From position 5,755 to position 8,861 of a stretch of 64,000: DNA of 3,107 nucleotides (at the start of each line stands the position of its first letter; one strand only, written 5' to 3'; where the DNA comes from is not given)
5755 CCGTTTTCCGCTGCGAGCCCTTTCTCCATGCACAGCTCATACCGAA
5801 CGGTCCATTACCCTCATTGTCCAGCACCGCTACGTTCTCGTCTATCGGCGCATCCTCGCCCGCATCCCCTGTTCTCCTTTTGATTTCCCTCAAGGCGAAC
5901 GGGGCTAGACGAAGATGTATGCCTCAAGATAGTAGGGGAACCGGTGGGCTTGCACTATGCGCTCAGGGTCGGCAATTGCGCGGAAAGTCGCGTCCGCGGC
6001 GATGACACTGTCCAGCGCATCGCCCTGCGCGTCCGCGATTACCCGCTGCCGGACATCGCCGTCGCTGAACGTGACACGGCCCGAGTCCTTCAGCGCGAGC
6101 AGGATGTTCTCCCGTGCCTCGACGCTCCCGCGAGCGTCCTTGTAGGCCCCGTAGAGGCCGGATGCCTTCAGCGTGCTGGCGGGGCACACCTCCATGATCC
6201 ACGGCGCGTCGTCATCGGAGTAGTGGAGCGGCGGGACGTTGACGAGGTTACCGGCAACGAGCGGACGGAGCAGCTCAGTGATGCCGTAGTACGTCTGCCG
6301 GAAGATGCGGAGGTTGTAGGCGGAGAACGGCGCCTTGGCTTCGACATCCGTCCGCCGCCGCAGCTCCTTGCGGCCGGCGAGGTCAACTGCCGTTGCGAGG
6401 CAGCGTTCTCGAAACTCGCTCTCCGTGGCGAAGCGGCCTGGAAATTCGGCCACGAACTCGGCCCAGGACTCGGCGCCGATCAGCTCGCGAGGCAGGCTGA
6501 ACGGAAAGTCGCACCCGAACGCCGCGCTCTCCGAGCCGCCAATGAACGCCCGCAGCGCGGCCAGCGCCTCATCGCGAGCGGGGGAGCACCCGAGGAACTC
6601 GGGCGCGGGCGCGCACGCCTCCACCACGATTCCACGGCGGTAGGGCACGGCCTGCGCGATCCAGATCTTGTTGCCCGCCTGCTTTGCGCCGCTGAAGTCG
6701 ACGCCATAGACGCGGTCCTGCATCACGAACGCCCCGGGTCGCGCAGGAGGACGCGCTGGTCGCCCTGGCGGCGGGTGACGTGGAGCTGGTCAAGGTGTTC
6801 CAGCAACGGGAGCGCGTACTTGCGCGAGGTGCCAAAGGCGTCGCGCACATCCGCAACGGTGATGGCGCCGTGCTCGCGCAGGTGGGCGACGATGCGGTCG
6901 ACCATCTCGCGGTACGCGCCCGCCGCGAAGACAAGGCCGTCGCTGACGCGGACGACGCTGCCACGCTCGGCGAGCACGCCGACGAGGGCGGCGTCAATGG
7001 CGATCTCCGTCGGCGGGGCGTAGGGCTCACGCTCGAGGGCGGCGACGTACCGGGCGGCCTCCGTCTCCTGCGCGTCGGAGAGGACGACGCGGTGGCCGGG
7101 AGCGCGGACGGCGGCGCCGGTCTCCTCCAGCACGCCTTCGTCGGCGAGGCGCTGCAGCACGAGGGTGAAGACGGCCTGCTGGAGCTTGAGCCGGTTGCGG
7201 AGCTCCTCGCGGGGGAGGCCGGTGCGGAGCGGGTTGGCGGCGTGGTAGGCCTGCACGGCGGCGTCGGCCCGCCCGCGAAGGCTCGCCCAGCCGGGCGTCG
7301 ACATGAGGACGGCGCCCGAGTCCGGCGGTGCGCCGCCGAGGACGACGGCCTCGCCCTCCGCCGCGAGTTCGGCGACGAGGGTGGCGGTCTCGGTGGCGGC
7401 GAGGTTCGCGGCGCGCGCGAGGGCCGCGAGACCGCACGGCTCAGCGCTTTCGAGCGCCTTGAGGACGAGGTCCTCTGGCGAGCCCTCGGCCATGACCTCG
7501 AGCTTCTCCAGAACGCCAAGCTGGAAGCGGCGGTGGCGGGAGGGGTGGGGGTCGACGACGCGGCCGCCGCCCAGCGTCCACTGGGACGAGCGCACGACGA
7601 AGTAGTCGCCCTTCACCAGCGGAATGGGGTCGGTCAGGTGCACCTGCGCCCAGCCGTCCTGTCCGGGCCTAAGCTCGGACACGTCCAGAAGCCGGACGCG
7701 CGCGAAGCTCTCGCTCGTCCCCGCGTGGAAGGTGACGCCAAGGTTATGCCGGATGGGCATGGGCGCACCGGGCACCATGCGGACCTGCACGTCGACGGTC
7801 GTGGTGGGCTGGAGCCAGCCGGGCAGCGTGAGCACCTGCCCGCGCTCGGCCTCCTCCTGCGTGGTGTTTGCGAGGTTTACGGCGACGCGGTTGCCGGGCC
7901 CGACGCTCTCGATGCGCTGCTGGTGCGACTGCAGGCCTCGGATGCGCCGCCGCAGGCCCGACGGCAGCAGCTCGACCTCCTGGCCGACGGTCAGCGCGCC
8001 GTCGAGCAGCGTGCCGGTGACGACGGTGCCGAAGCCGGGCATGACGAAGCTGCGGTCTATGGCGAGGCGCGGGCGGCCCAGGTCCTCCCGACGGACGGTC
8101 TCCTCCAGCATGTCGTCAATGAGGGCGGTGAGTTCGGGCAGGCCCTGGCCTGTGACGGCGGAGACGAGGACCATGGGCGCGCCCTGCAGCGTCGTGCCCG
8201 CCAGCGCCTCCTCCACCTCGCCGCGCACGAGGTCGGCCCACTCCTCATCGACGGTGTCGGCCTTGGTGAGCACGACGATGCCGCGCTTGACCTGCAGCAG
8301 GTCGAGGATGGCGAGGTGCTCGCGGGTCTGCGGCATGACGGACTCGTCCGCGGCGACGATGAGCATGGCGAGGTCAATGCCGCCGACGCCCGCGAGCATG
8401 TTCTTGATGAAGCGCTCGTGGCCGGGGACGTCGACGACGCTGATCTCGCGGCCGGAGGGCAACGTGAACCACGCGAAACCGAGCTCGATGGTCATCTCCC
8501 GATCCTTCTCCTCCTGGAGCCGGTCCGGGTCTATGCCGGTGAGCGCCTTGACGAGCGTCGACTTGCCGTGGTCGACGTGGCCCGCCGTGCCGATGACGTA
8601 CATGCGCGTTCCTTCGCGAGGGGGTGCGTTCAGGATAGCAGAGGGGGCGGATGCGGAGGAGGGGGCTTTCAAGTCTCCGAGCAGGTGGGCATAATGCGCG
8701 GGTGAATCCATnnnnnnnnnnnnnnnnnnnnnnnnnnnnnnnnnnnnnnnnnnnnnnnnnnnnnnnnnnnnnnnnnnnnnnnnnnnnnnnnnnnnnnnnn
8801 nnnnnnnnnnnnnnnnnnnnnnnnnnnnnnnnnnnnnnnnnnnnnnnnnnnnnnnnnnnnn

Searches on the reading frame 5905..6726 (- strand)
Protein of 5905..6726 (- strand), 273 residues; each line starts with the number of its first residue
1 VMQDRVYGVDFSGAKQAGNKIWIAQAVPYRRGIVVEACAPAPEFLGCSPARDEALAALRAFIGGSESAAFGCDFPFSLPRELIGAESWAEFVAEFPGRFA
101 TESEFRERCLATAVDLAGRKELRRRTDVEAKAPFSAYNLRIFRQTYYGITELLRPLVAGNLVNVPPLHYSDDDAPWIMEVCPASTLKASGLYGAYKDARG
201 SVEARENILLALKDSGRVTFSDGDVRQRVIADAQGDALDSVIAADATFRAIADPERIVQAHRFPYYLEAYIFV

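Call 3: search_protein_families(library=pfam, proteins=[window:5905-6726:-], max_evalue=1)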
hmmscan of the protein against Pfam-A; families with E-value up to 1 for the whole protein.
window:5905-6726:- (273 aa): 1 family
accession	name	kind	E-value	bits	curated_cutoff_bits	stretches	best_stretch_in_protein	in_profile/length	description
PF22226.1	Mre11_C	-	0.024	15.2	27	1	72-95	16-39/44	Mre11 C-terminal Rad50-binding domain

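Call 4: search_protein_families(library=padloc, proteins=[window:5905-6726:-], max_evalue=1)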
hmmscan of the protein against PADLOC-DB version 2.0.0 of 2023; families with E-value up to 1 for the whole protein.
window:5905-6726:- (273 aa): 0 families

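Call 5: search_protein_families(library=ncbifam, proteins=[window:5905-6726:-], max_evalue=1)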
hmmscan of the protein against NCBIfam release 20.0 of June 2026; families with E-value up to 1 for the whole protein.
window:5905-6726:- (273 aa): 0 families

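Call 33: search_protein_families(library=pfam, proteins=[window:5905-6726:-], max_evalue=0.01)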
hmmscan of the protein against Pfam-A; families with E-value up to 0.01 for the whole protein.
window:5905-6726:- (273 aa): 0 families

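Call 52: search_solved_structures(query=A5, max_evalue=10, show_alignments=1)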
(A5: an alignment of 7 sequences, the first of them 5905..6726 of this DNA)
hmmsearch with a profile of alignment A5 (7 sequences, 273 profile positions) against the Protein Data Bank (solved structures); distinct sequences matched with E-value up to 10: 15.
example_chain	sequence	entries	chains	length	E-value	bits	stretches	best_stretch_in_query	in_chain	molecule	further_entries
9mkl_A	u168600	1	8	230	0.17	14.3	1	189-243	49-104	B3/4 domain-containing protein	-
8su8_B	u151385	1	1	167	0.4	13.1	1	197-254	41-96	Ras-related protein Rap-1b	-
3x1z_A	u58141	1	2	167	0.47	12.8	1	197-254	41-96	Ras-related protein Rap-1b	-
3x1y_A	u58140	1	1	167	0.54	12.6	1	197-254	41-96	Ras-related protein Rap-1b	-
3x1w_A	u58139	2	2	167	0.55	12.6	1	197-254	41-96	Ras-related protein Rap-1b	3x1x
3brw_D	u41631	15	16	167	0.55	12.6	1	197-254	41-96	Ras-related protein Rap-1b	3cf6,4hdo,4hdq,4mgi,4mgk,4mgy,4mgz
6ba6_B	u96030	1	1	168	0.56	12.6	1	197-254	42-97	Ras-related protein Rap-1b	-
4dxa_A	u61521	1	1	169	0.56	12.6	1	197-254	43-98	Ras-related protein Rap-1b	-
6axf_B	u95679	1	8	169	0.56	12.6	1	197-254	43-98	Ras-related protein Rap-1b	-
6kyk_C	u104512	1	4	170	0.57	12.6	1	197-254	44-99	Ras-related protein Rap-1b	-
7c7i_A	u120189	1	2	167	0.59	12.5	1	197-254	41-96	Ras-related protein Rap-1b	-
2w4o_A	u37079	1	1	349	0.6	12.5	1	136-219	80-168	CALCIUM/CALMODULIN-DEPENDENT PROTEIN KINASE TYPE IV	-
4m8n_E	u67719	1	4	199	0.79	12.1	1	197-254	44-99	Ras-related protein Rap-1b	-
7c7j_A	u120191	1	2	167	0.91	11.9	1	197-254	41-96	Ras-related protein Rap-1b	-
9fqr_Er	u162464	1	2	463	0.99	11.8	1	136-218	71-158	Calcium/calmodulin dependent protein kinase IV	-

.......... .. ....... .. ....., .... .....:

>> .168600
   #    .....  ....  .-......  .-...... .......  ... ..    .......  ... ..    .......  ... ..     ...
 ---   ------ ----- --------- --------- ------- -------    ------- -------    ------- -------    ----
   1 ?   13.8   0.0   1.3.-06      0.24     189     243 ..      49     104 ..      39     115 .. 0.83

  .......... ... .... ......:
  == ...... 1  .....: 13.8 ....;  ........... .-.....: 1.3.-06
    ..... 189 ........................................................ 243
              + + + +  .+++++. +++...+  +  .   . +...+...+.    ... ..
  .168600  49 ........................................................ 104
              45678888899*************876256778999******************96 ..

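Call 53: search_protein_families(library=pfam, alignment_id=A5, max_evalue=5)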
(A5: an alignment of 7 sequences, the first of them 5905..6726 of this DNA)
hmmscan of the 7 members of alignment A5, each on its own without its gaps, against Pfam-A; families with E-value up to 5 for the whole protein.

A. member 1, window:5905-6726:- (273 aa): 1 family
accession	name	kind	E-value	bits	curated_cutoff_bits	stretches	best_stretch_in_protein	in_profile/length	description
PF22226.1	Mre11_C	-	0.024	15.2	27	1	72-95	16-39/44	Mre11 C-terminal Rad50-binding domain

B. families by the number of members that match (of 7 scanned): 4 families
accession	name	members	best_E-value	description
PF04250.19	DUF429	4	4.1e-07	Protein of unknown function (DUF429)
PF22226.1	Mre11_C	2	0.024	Mre11 C-terminal Rad50-binding domain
PF02918.20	Pertussis_S2S3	1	0.015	Pertussis toxin, subunit 2 and 3, C-terminal domain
PF23218.1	PH_AIR9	1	0.26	AIR9 PH-like domain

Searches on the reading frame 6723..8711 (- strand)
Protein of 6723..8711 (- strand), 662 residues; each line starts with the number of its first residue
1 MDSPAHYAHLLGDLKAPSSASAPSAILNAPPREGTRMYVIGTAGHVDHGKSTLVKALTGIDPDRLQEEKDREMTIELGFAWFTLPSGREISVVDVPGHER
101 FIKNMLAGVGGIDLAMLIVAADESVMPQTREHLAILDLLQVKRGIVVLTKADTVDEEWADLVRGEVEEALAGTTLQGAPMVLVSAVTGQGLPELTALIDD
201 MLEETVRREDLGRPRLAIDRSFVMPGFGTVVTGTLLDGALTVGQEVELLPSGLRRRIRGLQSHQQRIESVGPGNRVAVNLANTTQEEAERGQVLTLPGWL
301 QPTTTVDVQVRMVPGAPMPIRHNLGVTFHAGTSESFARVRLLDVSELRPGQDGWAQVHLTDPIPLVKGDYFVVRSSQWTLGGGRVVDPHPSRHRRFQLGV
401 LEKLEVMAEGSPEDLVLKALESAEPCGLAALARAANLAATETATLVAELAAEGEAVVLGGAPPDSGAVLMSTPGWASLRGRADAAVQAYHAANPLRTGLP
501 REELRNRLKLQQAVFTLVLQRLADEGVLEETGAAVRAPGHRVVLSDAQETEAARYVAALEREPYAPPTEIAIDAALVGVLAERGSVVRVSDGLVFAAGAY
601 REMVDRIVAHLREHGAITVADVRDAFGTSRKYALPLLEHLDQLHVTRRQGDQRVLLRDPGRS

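Call 3: search_protein_families(library=pfam, proteins=[window:6723-8711:-], max_evalue=1)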
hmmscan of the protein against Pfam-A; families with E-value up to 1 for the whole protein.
window:6723-8711:- (662 aa): 13 families
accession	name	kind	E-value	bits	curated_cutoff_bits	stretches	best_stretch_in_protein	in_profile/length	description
PF00009.33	GTP_EFTU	-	8.4e-34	117.2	26.5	1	37-203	3-187/188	Elongation factor Tu GTP binding domain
PF09107.17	SelB-wing_3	-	1.8e-21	75.8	23.2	1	610-655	2-47/47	Elongation factor SelB, winged helix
PF09106.17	SelB-wing_2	-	6.2e-14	52.3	22.3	1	485-536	3-56/57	Elongation factor SelB, winged helix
PF25461.1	Beta-barrel_SelB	-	3.2e-11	43.8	27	1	316-391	10-79/80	Selenocysteine-specific elongation factor, beta-barrel domain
PF03144.31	GTP_EFTU_D2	-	5.3e-10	40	30.3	1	228-295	1-73/73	Elongation factor Tu domain 2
PF01926.29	MMR_HSR1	-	1.5e-05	25.5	21.9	1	40-150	2-113/113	50S ribosome-binding GTPase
PF13545.12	HTH_Crp_2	-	0.0016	18.8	27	0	495-532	19-56/70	Crp-like helix-turn-helix domain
PF03193.22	RsgA_GTPase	-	0.0017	18.6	30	1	111-200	22-106/174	RsgA GTPase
PF03308.22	MeaB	-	0.012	15.1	23.1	0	145-203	175-236/273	Methylmalonyl Co-A mutase-associated GTPase MeaB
PF01047.28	MarR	-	0.02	15.2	24.6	0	415-453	7-45/59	MarR family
PF09439.16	SRPRB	-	0.088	12.6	25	1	42-108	8-66/178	Signal recognition particle receptor beta subunit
PF02421.24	FeoB_N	-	0.27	11.2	27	0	40-98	3-57/156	Ferrous iron transport protein B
PF09339.16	HTH_IclR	-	0.32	11.2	22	1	416-453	8-46/52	IclR helix-turn-helix domain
